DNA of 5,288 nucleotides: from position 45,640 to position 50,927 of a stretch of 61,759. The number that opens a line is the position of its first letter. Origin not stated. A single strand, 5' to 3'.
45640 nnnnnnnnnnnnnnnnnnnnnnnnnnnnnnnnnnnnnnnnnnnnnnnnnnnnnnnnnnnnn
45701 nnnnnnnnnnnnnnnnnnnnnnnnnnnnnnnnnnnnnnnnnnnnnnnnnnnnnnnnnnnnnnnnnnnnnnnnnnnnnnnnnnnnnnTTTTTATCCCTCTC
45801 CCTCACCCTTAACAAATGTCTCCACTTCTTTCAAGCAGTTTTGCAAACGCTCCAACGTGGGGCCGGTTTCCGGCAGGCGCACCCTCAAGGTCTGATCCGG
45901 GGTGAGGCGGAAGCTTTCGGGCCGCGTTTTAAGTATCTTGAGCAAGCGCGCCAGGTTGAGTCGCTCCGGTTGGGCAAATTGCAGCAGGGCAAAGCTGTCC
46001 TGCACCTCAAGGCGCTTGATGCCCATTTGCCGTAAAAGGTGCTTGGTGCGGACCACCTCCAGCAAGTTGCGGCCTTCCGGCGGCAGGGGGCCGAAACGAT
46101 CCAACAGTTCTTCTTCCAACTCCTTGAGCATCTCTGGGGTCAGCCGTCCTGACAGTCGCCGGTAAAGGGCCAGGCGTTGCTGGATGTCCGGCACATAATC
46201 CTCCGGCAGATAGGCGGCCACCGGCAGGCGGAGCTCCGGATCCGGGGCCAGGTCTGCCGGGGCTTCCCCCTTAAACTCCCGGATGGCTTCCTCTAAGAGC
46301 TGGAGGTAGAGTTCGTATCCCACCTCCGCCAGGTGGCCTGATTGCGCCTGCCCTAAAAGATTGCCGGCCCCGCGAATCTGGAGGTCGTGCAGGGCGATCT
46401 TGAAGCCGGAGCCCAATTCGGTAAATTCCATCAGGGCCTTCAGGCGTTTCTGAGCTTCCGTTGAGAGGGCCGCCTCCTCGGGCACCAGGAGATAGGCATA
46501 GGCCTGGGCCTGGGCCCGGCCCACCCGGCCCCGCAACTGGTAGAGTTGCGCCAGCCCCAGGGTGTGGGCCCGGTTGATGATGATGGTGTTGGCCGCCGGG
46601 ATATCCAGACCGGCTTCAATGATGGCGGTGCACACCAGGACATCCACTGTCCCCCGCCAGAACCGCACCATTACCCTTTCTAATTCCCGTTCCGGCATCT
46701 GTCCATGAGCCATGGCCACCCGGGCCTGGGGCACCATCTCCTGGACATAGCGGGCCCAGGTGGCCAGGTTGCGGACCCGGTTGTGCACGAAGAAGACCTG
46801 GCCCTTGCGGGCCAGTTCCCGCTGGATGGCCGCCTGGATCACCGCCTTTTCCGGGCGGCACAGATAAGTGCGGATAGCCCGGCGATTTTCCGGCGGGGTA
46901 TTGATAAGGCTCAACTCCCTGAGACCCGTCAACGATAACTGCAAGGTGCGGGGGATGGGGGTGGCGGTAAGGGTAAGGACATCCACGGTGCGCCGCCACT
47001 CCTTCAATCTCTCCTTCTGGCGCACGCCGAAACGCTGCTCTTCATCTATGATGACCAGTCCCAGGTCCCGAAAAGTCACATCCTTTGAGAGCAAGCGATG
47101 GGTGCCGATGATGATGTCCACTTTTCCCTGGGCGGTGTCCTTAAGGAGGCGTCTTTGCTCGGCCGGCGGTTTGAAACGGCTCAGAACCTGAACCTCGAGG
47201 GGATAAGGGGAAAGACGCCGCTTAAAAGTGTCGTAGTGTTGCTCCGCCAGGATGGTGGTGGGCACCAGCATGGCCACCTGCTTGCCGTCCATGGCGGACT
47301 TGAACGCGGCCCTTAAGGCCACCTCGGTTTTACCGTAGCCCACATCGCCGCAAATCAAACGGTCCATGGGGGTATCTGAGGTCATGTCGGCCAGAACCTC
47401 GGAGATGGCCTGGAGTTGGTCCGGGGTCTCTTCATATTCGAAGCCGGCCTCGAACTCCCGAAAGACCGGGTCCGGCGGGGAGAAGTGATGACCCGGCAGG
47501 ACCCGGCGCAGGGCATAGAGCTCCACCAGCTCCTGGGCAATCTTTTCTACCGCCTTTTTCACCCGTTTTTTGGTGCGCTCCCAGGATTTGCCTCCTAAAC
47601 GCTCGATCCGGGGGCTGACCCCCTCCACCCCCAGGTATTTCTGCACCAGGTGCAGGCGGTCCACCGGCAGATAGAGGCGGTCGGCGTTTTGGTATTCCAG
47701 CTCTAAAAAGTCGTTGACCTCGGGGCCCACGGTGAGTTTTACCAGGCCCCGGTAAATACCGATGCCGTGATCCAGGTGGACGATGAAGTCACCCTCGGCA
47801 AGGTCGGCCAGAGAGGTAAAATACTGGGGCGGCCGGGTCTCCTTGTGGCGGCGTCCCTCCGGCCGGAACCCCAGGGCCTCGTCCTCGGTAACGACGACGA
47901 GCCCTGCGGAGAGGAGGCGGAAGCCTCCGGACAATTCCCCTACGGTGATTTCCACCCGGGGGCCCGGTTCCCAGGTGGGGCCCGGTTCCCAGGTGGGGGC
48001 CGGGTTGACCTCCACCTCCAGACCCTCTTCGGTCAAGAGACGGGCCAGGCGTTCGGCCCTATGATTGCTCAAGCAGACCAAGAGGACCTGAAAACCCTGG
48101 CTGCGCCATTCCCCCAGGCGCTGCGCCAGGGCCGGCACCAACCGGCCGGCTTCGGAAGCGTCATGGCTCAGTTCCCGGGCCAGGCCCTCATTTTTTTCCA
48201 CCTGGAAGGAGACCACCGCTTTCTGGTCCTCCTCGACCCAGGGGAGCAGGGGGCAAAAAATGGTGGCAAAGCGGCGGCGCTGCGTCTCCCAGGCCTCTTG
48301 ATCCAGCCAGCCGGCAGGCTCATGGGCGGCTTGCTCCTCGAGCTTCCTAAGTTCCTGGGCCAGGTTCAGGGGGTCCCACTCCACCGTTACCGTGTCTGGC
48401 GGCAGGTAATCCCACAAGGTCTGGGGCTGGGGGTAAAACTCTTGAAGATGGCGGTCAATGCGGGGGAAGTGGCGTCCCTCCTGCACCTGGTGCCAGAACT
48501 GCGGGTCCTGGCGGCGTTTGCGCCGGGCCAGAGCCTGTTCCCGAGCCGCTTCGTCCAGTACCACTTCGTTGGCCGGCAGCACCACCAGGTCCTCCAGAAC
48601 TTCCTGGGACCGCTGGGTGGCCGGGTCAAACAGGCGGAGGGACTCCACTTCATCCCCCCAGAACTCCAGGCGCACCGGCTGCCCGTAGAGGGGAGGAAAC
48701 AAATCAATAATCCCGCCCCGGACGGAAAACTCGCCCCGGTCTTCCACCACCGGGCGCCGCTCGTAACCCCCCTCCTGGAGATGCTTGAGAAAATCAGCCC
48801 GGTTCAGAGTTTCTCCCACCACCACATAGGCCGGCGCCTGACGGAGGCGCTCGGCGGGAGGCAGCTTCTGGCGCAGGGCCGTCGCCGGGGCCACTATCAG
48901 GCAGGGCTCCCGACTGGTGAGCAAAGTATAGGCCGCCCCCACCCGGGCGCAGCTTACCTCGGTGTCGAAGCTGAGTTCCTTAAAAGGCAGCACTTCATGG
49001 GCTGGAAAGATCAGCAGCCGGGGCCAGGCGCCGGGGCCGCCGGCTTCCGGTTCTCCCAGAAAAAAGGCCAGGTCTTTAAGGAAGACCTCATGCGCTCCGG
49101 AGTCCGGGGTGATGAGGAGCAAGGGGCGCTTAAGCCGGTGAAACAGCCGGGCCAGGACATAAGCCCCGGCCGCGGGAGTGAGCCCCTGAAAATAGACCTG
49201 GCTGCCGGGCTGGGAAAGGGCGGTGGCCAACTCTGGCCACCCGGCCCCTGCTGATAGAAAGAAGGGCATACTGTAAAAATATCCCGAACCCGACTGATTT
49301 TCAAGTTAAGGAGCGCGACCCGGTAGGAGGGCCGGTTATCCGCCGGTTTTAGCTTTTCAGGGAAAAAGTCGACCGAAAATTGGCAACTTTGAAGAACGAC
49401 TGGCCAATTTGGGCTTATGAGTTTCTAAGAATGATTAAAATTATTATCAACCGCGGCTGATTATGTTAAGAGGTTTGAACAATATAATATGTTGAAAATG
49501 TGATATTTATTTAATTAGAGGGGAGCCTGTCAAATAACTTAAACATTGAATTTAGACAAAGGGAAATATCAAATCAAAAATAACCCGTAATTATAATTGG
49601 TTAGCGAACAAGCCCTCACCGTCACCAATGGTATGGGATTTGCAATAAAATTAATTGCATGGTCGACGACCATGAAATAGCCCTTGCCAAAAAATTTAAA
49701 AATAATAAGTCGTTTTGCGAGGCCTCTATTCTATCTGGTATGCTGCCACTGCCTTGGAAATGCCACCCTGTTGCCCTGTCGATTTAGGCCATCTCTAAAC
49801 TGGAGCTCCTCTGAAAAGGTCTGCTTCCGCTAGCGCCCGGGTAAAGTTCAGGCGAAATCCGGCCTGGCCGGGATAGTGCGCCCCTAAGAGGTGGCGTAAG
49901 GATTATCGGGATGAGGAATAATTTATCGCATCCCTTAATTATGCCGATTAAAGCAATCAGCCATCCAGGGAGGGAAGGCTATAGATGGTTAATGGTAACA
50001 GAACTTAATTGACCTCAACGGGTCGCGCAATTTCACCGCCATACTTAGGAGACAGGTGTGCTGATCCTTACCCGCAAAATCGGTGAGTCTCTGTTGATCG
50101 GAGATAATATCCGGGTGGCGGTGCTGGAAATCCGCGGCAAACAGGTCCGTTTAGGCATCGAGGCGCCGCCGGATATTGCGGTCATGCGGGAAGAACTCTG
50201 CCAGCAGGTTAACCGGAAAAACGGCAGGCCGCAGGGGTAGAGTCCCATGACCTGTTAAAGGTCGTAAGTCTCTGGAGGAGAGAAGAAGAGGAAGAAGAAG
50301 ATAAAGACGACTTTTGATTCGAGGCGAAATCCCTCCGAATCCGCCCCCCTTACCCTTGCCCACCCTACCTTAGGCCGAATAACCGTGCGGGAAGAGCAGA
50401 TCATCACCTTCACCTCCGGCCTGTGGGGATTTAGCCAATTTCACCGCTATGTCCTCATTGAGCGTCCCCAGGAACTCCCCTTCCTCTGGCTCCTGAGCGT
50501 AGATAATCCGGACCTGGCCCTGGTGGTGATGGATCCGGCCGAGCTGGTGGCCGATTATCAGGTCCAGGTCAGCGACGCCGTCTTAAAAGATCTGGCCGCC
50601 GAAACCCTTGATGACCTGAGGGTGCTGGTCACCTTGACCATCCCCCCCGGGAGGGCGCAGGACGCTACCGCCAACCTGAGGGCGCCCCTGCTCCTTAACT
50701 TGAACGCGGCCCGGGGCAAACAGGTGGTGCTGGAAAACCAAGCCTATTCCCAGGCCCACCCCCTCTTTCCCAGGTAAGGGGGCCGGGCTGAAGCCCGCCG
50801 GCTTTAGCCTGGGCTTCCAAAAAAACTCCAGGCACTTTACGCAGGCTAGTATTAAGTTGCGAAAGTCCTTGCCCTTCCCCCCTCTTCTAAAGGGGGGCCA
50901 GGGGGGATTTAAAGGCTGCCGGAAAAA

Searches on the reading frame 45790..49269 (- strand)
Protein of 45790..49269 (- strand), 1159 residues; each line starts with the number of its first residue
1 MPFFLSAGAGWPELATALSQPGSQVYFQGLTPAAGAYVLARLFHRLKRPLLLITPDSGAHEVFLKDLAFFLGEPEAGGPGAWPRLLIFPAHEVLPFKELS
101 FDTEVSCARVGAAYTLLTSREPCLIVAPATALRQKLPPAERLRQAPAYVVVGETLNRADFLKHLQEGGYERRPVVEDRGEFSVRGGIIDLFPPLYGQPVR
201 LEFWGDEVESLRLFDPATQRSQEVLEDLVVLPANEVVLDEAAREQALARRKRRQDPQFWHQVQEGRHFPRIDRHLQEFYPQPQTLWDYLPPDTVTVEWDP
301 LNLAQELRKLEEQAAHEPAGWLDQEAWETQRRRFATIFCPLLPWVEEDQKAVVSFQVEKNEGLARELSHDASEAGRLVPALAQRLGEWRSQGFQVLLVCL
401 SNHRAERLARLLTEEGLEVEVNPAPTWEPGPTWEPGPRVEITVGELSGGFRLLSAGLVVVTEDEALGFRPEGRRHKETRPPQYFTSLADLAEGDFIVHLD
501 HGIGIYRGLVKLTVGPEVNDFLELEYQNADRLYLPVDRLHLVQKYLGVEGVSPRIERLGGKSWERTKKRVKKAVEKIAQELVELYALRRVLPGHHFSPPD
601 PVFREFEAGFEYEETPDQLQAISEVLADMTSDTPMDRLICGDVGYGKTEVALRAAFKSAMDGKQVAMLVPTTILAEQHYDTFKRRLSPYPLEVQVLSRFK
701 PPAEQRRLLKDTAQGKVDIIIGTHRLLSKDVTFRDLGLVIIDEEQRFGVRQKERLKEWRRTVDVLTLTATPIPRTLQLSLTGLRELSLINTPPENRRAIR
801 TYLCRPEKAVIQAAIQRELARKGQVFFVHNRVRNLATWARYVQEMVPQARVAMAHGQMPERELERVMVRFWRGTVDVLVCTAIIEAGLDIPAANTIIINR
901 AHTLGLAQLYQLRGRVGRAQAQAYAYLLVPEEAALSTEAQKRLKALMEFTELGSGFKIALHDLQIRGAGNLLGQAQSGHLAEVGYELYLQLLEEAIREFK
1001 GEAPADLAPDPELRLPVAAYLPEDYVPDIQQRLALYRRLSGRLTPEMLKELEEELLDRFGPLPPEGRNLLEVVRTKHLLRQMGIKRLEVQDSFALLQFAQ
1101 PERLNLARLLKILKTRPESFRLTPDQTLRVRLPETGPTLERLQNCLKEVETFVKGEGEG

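Call 26: search_protein_families(library=pfam, proteins=[window:45790-49269:-], max_evalue=0.001)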
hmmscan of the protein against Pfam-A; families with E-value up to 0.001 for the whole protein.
window:45790-49269:- (1159 aa): 7 families
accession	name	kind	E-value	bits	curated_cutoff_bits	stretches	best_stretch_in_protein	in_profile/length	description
PF00270.35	DEAD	-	8.3e-26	91.1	26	1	615-776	1-164/167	DEAD/DEAH box helicase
PF17757.6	UvrB_inter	-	1.7e-25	89.3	22.9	1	151-235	5-90/91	UvrB interaction domain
PF03461.20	TRCF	-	2.5e-25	89.1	25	1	1015-1107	1-93/95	TRCF domain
PF00271.37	Helicase_C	-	4.9e-22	78.7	23.5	1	816-919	7-109/110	Helicase conserved C-terminal domain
PF02559.22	CarD_TRCF_RID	-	2e-18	66.6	23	1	490-546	1-57/57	CarD-like/TRCF RID domain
PF04851.21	ResIII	-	1.1e-09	38.9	22.5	1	613-771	3-162/164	Type III restriction enzyme, res subunit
PF22590.2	Cas3-like_C_2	-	6.5e-05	23.6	27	1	822-920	2-105/106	CRISPR-associated nuclease/helicase Cas3, C-terminal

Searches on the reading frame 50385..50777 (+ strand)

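Call 26: search_protein_families(library=pfam, proteins=[window:50385-50777:+], max_evalue=0.001)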
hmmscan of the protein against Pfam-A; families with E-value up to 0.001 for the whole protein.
window:50385-50777:+ (130 aa): 1 family
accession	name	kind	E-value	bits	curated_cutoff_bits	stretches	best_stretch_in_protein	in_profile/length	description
PF02623.20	FliW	-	6.5e-37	126.5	25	1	7-127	1-122/122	FliW protein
